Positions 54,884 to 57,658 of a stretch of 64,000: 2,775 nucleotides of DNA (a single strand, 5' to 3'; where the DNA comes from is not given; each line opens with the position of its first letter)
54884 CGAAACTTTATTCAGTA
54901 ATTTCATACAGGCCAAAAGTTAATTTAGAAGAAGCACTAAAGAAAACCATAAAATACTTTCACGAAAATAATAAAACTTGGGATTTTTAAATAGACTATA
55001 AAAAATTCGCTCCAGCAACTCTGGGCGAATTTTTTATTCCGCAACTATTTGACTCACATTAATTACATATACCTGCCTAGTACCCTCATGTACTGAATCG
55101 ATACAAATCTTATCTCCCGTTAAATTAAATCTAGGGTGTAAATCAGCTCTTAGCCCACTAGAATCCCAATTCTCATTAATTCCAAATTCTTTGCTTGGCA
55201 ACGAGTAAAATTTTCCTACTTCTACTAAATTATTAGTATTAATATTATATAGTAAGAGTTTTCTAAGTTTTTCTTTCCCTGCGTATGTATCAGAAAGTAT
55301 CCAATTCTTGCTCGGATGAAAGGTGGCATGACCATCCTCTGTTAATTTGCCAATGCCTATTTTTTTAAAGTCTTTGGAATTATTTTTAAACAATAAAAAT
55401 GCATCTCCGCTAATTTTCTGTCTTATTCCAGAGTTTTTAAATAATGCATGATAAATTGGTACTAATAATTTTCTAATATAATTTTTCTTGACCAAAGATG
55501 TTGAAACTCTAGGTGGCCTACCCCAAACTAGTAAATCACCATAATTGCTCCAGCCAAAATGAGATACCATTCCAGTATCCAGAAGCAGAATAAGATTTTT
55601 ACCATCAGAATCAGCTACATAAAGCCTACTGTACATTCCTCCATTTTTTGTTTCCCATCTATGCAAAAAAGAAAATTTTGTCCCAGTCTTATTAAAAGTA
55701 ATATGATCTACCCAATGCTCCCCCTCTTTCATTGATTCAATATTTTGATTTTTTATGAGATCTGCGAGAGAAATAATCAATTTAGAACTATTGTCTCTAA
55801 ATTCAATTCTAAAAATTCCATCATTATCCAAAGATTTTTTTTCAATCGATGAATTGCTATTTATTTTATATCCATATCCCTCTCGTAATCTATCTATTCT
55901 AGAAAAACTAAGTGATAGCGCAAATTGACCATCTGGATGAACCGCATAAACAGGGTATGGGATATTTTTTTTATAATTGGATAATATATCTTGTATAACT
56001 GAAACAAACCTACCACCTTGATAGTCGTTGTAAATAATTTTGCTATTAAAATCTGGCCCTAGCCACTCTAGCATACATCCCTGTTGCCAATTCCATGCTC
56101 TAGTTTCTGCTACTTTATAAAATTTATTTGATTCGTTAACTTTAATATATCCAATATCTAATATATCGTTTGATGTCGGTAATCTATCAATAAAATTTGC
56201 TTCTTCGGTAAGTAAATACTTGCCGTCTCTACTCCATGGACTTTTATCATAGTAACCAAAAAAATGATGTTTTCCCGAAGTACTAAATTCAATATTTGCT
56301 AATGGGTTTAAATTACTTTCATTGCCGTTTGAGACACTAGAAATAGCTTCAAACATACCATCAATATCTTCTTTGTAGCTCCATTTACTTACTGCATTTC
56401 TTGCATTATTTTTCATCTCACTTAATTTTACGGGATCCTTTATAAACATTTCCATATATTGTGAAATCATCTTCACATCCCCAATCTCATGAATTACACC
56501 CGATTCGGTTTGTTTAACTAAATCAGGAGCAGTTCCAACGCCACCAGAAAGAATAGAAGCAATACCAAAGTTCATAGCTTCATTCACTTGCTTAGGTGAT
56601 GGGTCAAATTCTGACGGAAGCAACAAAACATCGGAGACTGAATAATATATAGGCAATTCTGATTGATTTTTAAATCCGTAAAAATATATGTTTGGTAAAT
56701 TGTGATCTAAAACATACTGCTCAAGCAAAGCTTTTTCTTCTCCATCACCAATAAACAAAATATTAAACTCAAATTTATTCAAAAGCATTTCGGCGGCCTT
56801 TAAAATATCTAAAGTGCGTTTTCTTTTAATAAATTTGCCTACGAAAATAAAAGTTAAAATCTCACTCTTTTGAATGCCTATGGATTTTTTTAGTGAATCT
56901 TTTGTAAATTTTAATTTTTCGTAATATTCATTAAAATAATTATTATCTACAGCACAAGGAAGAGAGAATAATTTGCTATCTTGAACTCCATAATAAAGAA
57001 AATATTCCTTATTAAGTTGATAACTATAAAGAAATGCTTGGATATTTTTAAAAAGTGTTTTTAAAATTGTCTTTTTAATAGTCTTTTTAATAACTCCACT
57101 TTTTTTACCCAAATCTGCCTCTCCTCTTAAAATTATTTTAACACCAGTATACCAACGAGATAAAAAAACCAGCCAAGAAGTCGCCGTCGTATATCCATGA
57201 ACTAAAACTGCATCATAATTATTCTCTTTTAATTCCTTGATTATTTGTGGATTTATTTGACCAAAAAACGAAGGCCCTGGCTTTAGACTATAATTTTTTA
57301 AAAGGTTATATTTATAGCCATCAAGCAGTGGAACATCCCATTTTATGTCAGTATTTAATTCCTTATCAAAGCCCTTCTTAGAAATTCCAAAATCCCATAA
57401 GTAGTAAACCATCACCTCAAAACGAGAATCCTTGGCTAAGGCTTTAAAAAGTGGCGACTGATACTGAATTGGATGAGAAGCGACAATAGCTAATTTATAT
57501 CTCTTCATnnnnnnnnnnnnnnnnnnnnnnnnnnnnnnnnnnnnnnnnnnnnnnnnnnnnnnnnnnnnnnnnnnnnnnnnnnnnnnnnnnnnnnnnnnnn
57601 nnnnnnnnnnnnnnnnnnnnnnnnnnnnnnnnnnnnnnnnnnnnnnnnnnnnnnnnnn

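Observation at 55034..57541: GT4 glycosyltransferase fused to a large beta-propeller-like C-terminal domain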

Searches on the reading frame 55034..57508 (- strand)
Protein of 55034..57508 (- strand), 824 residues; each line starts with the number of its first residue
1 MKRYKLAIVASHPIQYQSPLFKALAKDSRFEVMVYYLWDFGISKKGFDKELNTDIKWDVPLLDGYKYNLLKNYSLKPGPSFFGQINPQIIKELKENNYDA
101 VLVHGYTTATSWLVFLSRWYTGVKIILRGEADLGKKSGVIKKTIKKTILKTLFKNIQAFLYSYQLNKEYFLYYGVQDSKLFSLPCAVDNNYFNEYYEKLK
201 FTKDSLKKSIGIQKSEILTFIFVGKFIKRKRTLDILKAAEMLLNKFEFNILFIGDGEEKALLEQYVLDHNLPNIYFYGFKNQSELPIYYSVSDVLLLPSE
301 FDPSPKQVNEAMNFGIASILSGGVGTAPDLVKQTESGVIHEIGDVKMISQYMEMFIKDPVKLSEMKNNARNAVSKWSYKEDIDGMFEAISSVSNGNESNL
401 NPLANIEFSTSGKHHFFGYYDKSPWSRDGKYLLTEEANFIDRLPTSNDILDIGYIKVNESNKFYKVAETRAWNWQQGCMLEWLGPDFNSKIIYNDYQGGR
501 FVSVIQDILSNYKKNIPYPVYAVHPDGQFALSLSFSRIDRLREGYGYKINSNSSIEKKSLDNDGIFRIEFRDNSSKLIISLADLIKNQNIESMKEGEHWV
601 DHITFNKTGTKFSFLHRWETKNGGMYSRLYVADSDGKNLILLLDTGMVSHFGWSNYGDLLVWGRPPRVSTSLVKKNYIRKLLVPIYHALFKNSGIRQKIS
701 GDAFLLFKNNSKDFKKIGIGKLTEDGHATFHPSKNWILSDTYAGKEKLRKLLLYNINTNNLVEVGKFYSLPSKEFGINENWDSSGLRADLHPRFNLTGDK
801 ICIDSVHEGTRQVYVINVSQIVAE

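Call 5: search_protein_families(library=pfam, proteins=[window:55034-57508:-], max_evalue=1)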
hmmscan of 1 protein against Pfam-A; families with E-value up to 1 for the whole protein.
window:55034-57508:- (824 aa): 3 families
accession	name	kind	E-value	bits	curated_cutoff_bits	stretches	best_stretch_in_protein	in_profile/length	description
PF00534.26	Glycos_transf_1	-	8.9e-25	87.6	26.4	1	218-371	16-171/172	Glycosyl transferases group 1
PF13692.12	Glyco_trans_1_4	-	2.6e-15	57.4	27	1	219-358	3-142/142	Glycosyl transferases group 1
PF13439.12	Glyco_transf_4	-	0.19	12.2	28.5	1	72-188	47-167/170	Glycosyltransferase Family 4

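Call 6: search_protein_families(library=ncbifam, proteins=[window:55034-57508:-], max_evalue=1)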
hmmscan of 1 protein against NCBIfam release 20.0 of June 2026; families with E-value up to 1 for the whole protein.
window:55034-57508:- (824 aa): 26 families (the best 25 are shown)
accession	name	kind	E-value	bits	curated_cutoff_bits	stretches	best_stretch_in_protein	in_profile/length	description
TIGR03999.1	thiol_BshA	equivalog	8.9e-21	74.2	273.7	1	200-381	183-362/375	N-acetyl-alpha-D-glucosaminyl L-malate synthase BshA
NF047684.1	TeichurnBiosyTuaC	equivalog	3.4e-13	49.3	550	1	181-375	188-371/391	teichuronic acid biosynthesis protein TuaC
TIGR04063.1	stp3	hypoth_equivalog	3.1e-12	46.1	442.05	1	171-375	173-377/397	TIGR04063 family PEP-CTERM/XrtA system glycosyltransferase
TIGR03088.1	stp2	hypoth_equivalog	8.3e-12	44.8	409.05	1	156-375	137-355/374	TIGR03088 family PEP-CTERM/XrtA system glycosyltransferase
NF007396.0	PRK09922.1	equivalog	1.6e-11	43.7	385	1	213-365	177-333/361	lipopolysaccharide 1,6-galactosyltransferase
NF050056.1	ProtGlycPglH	equivalog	1.2e-10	41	600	1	182-377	142-338/354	GalNAc-alpha-(1->4)-GalNAc-alpha-(1->3)-diNAcBac-PP-undecaprenol alpha-1,4-N-acetyl-D-galactosaminyltransferase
TIGR04157.1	glyco_rSAM_CFB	subfamily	1.3e-09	37.6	400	1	109-367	124-383/406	TIGR04157 family glycosyltransferase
NF007640.0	PRK10307.1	subfamily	2.6e-08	33.2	276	1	173-391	189-406/411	WcaI family glycosyltransferase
NF041876.1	EPS_EpsE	equivalog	2.7e-07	30.2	400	1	213-375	210-378/389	exopolysaccharide biosynthesis GT4 family glycosyltransferase EpsE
TIGR02095.1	glgA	subfamily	5.6e-07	28.6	328.45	1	188-334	264-410/477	glycogen/starch synthase, ADP-glucose type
NF038298.1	EPS_HpsO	equivalog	9.6e-07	27.9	575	1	202-307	187-291/388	hormogonium polysaccharide biosynthesis glycosyltransferase HpsO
NF038295.1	EPS_HpsP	equivalog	1.2e-06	27.8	550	1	131-376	131-371/388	hormogonium polysaccharide biosynthesis glycosyltransferase HpsP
TIGR04005.1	wcaL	equivalog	5.6e-06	25.5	537.6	1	236-375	241-388/406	colanic acid biosynthesis glycosyltransferase WcaL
NF041010.1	glycosy_Agl16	equivalog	1.3e-05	24.2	575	1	133-379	115-338/352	glycosylation protein Agl16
NF041879.1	EPS_EpsH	equivalog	2.7e-05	23.1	800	1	218-376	238-399/431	exopolysaccharide biosynthesis glycosyltransferase EpsH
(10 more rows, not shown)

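Call 15: find_encoding_contigs(protein=window:55034-57508:-, flank=10000, max_places=6)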
Protein window:55034-57508:- (824 aa): no gene with exactly this product is on record in the collection.

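Call 19: find_homologous_proteins(query=window:55034-57508:-, max_evalue=0.001)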
Query window:55034-57508:- (824 aa): 329 proteins with E <= 0.001 among 8000 candidates; the best 120 are listed.
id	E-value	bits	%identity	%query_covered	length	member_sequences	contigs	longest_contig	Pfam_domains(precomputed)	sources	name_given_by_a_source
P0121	0.0e+0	1885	100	100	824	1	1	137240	PF00534.27,PF13692.13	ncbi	-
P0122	0.0e+0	1151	58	100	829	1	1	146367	PF00534.27,PF13692.13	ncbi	ncbi:MAG: glycosyltransferase family 4 protein [Candidatus Jorgensenbacteria bacterium]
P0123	0.0e+0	1145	59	99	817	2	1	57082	PF00534.27,PF13692.13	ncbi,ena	-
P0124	2.5e-91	325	32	47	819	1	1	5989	PF00534.27,PF13579.13,PF13439.13,PF20706.4,PF13692.13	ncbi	-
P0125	7.0e-91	324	31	47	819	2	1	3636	PF00534.27,PF13579.13,PF13439.13,PF20706.4,PF13692.13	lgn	-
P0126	2.9e-86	308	38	47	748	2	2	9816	PF00534.27,PF13579.13,PF13439.13,PF20706.4,PF13692.13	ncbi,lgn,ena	-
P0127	1.1e-84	303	40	48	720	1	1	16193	PF00534.27,PF02223.24,PF20706.4,PF13692.13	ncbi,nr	ncbi:MAG: glycosyltransferase [Nanoarchaeota archaeon]|nr:glycosyltransferase [Nanoarchaeota archaeo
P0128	2.9e-84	302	39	49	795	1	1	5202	PF00534.27,PF13524.13,PF13439.13,PF20706.4,PF13692.13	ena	-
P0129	1.4e-81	293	41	29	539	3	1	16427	PF00534.27,PF13366.13,PF13692.13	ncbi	-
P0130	1.6e-81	293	37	50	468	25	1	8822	-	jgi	-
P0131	1.4e-80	290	33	52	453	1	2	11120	-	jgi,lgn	jgi:hypothetical protein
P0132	3.1e-80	288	36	52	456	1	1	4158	-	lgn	-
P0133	2.3e-79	286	38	49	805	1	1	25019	PF00534.27,PF13692.13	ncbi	-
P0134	6.9e-79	284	36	50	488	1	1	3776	-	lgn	-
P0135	8.2e-79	284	38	50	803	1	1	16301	PF00534.27,PF13692.13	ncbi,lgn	-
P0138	2.3e-78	282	35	51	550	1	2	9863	PF26549.1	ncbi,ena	-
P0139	6.9e-78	281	37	48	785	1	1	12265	PF00534.27,PF13439.13,PF20706.4,PF13692.13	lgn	-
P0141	1.8e-77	279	36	47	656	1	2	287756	PF13847.13,PF13489.13,PF00534.27,PF13649.13,PF01209.25,PF08241.19,PF08242.19,PF20706.4,PF13692.13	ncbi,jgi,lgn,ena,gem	-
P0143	1.9e-77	279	39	47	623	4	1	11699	PF07021.19,PF13847.13,PF13489.13,PF02353.27,PF00534.27,PF13649.13,PF08241.19,PF08242.19,PF13692.13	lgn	-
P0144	8.1e-77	277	37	48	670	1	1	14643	PF13847.13,PF13489.13,PF00534.27,PF13649.13,PF13579.13,PF13439.13,PF08241.19,PF08242.19,PF20706.4,PF13692.13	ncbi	-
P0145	7.9e-76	274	34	49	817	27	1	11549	PF00534.27,PF13692.13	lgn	-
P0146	1.3e-75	273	35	49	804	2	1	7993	PF00534.27,PF13692.13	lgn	-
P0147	2.7e-75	272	36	51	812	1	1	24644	PF00534.27,PF13524.13,PF13439.13,PF20706.4,PF13692.13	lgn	-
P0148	3.1e-75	272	35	49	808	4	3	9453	PF00534.27,PF13439.13,PF13692.13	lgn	-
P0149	9.0e-75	270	39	47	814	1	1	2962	PF00534.27,PF13524.13,PF13439.13,PF20706.4,PF13692.13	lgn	-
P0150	3.4e-73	265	32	53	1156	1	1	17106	PF00534.27,PF13579.13,PF13439.13,PF20706.4,PF13692.13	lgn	-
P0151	6.4e-73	264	37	48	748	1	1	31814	PF00534.27,PF02223.24,PF13692.13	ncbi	-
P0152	2.5e-72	262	34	51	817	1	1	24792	PF00534.27,PF13524.13,PF13439.13,PF13692.13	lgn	-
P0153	6.7e-72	261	36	47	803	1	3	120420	PF00534.27,PF02223.24,PF13692.13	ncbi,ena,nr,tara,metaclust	ncbi:hypothetical protein CL629_04505 [bacterium]|nr:hypothetical protein [bacterium]|tara:strand:- 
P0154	1.9e-71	259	34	49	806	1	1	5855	PF00534.27,PF13439.13,PF13692.13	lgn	-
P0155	2.1e-71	259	39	47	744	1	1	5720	PF00534.27,PF02223.24,PF13692.13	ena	-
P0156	5.9e-71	258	34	50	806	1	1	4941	PF00534.27,PF13692.13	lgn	-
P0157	7.0e-71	257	34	49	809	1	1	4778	PF00534.27,PF13439.13,PF13692.13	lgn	-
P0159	1.6e-70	256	31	51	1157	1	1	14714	PF00534.27,PF13477.13,PF13579.13,PF13439.13,PF20706.4,PF13692.13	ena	-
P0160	2.7e-70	256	35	49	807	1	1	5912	PF00534.27,PF13439.13,PF13692.13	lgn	-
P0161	3.8e-70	255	35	48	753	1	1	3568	PF00534.27,PF02223.24,PF13692.13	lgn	-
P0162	9.4e-70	254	32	49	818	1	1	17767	PF00534.27,PF13439.13,PF13692.13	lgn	-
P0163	9.5e-70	254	36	53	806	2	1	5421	PF26549.1,PF00534.27,PF13439.13,PF13692.13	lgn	-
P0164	1.3e-69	253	33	49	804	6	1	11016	PF00534.27,PF13439.13,PF07676.19,PF13692.13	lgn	-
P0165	7.6e-69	251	34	49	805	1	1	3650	PF00534.27,PF13439.13,PF13692.13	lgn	-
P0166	1.5e-68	250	34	49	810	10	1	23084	PF00534.27,PF13579.13,PF13439.13,PF07676.19,PF13692.13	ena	-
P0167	1.6e-68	250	33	53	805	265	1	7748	PF00534.27,PF13439.13,PF13692.13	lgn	-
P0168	3.2e-68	249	34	49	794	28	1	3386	PF00534.27,PF13439.13,PF13692.13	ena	-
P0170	5.8e-68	248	32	51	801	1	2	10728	PF00534.27,PF13439.13,PF13692.13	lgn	-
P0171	6.5e-68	248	36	47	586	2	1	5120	PF00534.27,PF02223.24,PF13692.13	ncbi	-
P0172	6.6e-68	248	32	54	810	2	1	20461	PF00534.27,PF13439.13,PF13692.13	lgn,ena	-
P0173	1.4e-67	247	35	47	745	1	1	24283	PF00534.27,PF02223.24,PF13692.13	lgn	-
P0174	1.8e-67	246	33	53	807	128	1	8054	PF00534.27,PF13439.13,PF13692.13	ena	-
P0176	2.4e-67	246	32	50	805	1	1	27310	PF00534.27,PF13524.13,PF13439.13,PF13692.13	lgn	-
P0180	7.2e-67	244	31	52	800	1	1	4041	PF00534.27,PF13439.13,PF13692.13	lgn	-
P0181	9.5e-67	244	34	49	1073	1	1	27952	PF13419.13,PF00702.33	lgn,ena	-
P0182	1.1e-66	244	32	49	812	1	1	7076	PF00534.27,PF13439.13,PF13692.13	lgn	-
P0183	1.4e-66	243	33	50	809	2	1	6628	PF00534.27,PF13439.13,PF13692.13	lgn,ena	-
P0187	4.3e-66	242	36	50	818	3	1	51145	PF00534.27,PF13439.13,PF13692.13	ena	-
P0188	4.4e-66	242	35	49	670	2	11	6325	PF04488.22,PF05704.19,PF12919.14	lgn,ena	-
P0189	5.3e-66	241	35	49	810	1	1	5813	PF00534.27,PF13439.13,PF13692.13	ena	-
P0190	6.9e-66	241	33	52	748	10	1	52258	PF10111.15,PF13641.13,PF00535.33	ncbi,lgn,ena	-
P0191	6.9e-66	241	32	53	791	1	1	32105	PF00534.27,PF13439.13,PF13692.13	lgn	-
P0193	1.2e-65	240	33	52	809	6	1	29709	PF00534.27,PF13439.13,PF13692.13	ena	-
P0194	1.2e-65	240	30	50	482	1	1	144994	PF07676.19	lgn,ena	-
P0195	1.4e-65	240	31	50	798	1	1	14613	PF00534.27,PF13692.13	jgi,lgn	jgi:glycosyltransferase involved in cell wall biosynthesis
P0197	1.9e-65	240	32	52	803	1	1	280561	PF00534.27,PF13439.13,PF13692.13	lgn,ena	-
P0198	2.0e-65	239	33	50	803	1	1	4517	PF00534.27,PF13439.13,PF13692.13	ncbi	-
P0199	2.1e-65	239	34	50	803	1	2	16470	PF00534.27,PF13439.13,PF13692.13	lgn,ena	-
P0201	2.3e-65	239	36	47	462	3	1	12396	PF00534.27,PF13692.13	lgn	-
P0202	2.4e-65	239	32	50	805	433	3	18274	PF00534.27,PF13439.13,PF13692.13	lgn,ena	-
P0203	3.0e-65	239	32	52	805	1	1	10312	PF00534.27,PF13439.13,PF13692.13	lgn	-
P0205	3.3e-65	239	32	49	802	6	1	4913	PF00534.27,PF13439.13,PF13692.13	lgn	-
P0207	5.1e-65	238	32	52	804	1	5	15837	PF00534.27,PF13524.13,PF13439.13,PF13692.13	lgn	-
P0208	7.0e-65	238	33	50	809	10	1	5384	PF00534.27,PF13439.13,PF13692.13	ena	-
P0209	7.5e-65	238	33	52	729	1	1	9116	PF10111.15,PF13641.13,PF00535.33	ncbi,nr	ncbi:MAG: glycosyltransferase family 2 protein [Clostridiales bacterium]|nr:glycosyltransferase fami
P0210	7.7e-65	237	34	50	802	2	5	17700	PF00534.27,PF13439.13,PF13692.13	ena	-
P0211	8.9e-65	237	31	52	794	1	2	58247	PF00534.27,PF13439.13,PF13692.13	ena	-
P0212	9.1e-65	237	31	52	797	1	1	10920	PF00534.27,PF13439.13,PF13692.13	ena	-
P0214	1.9e-64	236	33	52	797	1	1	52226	PF00534.27,PF13439.13,PF13692.13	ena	-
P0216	2.8e-64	236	31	52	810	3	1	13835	PF00534.27,PF13439.13,PF13692.13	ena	-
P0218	3.1e-64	235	33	52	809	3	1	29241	PF00534.27,PF13439.13,PF13692.13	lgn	-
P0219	4.0e-64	235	33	50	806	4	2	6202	PF00534.27,PF13439.13,PF13692.13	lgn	-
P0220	5.9e-64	235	31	50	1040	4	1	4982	-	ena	-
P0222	8.1e-64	234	32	53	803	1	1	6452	PF00534.27,PF13439.13,PF13692.13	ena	-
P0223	8.9e-64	234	33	49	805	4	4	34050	PF00534.27,PF13439.13,PF13692.13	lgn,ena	-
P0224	9.7e-64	234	34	50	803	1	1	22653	PF00534.27,PF13439.13,PF13692.13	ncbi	-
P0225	1.1e-63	234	32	49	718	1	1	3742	PF00535.33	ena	-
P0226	1.2e-63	234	33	51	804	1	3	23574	PF00534.27,PF13439.13,PF13692.13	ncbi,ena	-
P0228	1.3e-63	233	34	50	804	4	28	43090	PF00534.27,PF13439.13,PF07676.19,PF13692.13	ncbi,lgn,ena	-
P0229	1.4e-63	233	32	52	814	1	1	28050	PF00534.27,PF13439.13,PF13692.13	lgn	-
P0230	1.9e-63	233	33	49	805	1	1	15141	PF00534.27,PF13439.13,PF13692.13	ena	-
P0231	1.9e-63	233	34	49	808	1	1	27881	PF00534.27,PF13439.13,PF13692.13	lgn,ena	-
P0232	2.6e-63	232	33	50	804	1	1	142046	PF00534.27,PF13439.13,PF13692.13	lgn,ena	-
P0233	3.0e-63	232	32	50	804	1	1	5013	PF00534.27,PF13439.13,PF13692.13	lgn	-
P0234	4.1e-63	232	32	52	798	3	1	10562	PF00534.27,PF13439.13,PF13692.13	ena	-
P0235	6.9e-63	231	34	50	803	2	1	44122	PF00534.27,PF13439.13,PF13692.13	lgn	-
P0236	7.0e-63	231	36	47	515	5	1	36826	PF00534.27,PF13692.13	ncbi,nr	ncbi:MAG: glycosyl transferase [Verrucomicrobiales bacterium]|nr:glycosyl transferase [Verrucomicrob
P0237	7.6e-63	231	36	50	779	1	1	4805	PF00534.27,PF13439.13,PF13692.13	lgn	-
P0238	7.7e-63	231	32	54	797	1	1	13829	PF00534.27,PF13439.13,PF13692.13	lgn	-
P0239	1.0e-62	230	32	52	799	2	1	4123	PF00534.27,PF13439.13,PF13692.13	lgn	-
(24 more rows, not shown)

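Call 22: search_protein_families(library=pfam, proteins=[P0138, P0163, P0194, P0181, P0188, P0220], max_evalue=0.01)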
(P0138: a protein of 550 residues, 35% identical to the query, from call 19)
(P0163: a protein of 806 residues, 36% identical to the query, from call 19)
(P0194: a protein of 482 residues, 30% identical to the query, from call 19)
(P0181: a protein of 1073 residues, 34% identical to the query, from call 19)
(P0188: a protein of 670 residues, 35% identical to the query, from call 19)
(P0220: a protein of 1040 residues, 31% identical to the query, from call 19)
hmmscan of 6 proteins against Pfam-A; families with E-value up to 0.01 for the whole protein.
P0138 (550 aa): 2 families
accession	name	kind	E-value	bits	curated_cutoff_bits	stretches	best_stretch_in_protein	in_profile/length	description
PF13860.13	FlgD_ig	-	6.2e-05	23.3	27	1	452-511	14-74/79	FlgD Ig-like domain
PF07676.18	PD40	-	0.00012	22.4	20.9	1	392-415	14-38/38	WD40-like Beta Propeller Repeat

P0163 (806 aa): 5 families
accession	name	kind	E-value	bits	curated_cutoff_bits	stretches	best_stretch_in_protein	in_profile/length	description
PF00534.26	Glycos_transf_1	-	6.2e-23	81.6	26.4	1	619-771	2-159/172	Glycosyl transferases group 1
PF13692.12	Glyco_trans_1_4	-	1.8e-21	77.3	27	1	634-768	3-140/142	Glycosyl transferases group 1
PF13439.12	Glyco_transf_4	-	4.9e-09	36.9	28.5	1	454-609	7-169/170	Glycosyltransferase Family 4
PF07676.18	PD40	-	5.2e-05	23.5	20.9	0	386-403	14-32/38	WD40-like Beta Propeller Repeat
PF13524.12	Glyco_trans_1_2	-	0.0091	16.4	25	0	712-786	55-132/144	Glycosyl transferase-like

P0194 (482 aa): 1 family
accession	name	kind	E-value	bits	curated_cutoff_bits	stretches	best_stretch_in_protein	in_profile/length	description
PF07676.18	PD40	-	5.4e-08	33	20.9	1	444-467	14-38/38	WD40-like Beta Propeller Repeat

P0181 (1073 aa): 3 families
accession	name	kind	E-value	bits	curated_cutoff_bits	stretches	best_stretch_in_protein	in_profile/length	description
PF00702.32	Hydrolase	-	6.1e-10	40.2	26.4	1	442-633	2-191/191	haloacid dehalogenase-like hydrolase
PF13419.12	HAD_2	-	3.3e-07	31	23.8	1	502-638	43-177/178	Haloacid dehalogenase-like hydrolase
PF13242.12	Hydrolase_like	-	0.0005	20.4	22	1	599-647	8-56/75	HAD-hyrolase-like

P0188 (670 aa): 3 families
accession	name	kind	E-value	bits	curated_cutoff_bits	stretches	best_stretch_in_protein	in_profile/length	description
PF04488.21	Gly_transf_sug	-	8.8e-14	52.4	23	1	444-528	1-92/93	Glycosyltransferase sugar-binding region containing DXD motif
PF05704.18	Caps_synth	-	1.4e-11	44.8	24.5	1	419-541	36-162/278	Capsular polysaccharide synthesis protein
PF12919.13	TcdA_TcdB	-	4.3e-08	33.2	23.6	1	490-513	171-194/382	TcdA/TcdB catalytic glycosyltransferase domain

P0220 (1040 aa): 1 family
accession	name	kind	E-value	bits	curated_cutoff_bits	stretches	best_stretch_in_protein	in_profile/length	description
PF02057.21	Glyco_hydro_59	-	0.0002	21.2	27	1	709-828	97-205/294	Glycosyl hydrolase family 59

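Call 26: find_encoding_contigs(protein=P0121, flank=10000, max_places=3)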
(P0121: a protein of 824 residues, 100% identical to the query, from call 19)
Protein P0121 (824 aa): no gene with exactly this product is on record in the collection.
